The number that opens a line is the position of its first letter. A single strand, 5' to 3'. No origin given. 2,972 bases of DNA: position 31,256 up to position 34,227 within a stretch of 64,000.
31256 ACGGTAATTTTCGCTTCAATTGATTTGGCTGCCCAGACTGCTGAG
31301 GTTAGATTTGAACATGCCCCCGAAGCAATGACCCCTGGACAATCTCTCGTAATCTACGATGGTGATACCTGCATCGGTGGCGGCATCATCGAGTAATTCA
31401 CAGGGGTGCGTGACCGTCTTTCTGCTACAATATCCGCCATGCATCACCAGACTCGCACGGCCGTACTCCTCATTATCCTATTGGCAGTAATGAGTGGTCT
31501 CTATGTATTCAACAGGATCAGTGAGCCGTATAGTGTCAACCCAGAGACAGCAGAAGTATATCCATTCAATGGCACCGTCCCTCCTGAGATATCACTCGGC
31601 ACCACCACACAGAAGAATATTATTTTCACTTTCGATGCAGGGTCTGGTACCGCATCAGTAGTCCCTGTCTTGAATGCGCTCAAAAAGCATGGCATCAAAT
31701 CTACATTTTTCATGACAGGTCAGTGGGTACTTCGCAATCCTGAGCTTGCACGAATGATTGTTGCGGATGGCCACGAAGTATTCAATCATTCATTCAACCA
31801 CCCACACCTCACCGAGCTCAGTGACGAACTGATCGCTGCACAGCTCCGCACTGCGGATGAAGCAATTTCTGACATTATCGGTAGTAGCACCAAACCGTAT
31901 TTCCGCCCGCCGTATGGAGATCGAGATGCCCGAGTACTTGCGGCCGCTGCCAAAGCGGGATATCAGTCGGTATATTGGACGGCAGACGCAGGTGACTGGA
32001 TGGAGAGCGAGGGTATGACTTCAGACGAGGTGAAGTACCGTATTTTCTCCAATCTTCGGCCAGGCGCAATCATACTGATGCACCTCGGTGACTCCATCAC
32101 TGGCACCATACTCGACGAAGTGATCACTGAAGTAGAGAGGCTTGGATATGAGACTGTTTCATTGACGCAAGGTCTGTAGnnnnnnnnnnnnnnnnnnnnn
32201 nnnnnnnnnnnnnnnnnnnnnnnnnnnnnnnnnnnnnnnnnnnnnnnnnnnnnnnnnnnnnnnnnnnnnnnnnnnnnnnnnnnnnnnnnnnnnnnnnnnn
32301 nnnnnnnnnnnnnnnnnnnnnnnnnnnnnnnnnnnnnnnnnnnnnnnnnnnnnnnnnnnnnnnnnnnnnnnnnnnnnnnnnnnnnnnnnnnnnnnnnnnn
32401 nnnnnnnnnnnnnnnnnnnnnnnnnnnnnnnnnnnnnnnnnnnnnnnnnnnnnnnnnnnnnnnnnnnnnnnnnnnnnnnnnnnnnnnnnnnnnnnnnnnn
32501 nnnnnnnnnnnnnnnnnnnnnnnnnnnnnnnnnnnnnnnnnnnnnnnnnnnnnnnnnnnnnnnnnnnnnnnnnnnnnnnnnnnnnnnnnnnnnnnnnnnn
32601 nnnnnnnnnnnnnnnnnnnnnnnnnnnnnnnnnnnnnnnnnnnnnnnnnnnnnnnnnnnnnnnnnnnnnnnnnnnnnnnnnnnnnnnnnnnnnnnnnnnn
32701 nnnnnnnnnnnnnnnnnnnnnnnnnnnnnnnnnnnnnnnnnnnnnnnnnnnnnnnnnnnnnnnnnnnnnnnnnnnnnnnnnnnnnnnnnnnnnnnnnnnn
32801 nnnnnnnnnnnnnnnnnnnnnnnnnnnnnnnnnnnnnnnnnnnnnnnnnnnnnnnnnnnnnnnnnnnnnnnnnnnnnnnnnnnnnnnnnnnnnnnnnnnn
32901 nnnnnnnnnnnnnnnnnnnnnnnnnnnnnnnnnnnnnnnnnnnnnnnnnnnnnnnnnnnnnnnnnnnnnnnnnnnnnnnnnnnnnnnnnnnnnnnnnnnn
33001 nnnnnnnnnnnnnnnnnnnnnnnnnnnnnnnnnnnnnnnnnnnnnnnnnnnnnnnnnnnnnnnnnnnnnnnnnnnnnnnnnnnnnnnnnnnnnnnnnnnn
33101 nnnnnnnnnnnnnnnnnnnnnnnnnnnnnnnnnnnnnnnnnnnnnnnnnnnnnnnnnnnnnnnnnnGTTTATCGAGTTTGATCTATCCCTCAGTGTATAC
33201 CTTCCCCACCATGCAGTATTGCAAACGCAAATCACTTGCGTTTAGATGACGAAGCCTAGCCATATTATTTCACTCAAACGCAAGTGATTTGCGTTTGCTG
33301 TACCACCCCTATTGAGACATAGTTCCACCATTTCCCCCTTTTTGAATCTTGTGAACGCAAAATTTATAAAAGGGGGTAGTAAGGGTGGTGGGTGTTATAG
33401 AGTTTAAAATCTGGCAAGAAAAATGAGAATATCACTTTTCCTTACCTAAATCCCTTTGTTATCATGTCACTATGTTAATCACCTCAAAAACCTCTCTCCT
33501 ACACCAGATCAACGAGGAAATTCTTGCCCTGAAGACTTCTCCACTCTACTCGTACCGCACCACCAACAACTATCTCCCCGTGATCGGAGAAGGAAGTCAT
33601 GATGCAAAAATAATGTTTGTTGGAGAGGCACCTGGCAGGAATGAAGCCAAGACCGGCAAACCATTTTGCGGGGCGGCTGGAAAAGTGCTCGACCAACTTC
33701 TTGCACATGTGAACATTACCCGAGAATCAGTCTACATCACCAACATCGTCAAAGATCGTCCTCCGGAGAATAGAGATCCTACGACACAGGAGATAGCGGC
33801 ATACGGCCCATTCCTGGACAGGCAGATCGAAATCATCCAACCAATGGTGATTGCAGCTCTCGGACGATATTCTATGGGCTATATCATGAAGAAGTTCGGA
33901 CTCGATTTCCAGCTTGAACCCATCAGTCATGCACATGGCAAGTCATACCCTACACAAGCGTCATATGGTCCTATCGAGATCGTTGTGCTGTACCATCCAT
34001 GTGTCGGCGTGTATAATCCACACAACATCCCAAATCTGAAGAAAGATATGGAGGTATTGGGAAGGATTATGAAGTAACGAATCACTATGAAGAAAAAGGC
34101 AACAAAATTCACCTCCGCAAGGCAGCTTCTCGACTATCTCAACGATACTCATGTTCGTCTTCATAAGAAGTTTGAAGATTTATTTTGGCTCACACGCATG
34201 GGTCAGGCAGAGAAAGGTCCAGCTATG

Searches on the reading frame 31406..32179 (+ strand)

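Call 23: search_protein_families(library=pfam, proteins=[window:31406-32179:+])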
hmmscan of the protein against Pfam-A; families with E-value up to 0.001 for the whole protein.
window:31406-32179:+ (257 aa): 1 family
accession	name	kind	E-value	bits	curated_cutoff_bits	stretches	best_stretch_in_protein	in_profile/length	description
PF01522.26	Polysacc_deac_1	-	9.5e-36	122.9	23.1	1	66-188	3-123/124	Polysaccharide deacetylase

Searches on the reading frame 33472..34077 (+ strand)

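Call 48: search_protein_families(library=pfam, proteins=[window:33472-34077:+], max_evalue=0.00001)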
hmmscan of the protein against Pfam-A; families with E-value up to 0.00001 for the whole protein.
window:33472-34077:+ (201 aa): 1 family
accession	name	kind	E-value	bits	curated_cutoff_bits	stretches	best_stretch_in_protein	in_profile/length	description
PF03167.25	UDG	-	1.7e-30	106.4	24.3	1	39-183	2-125/141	Uracil DNA glycosylase superfamily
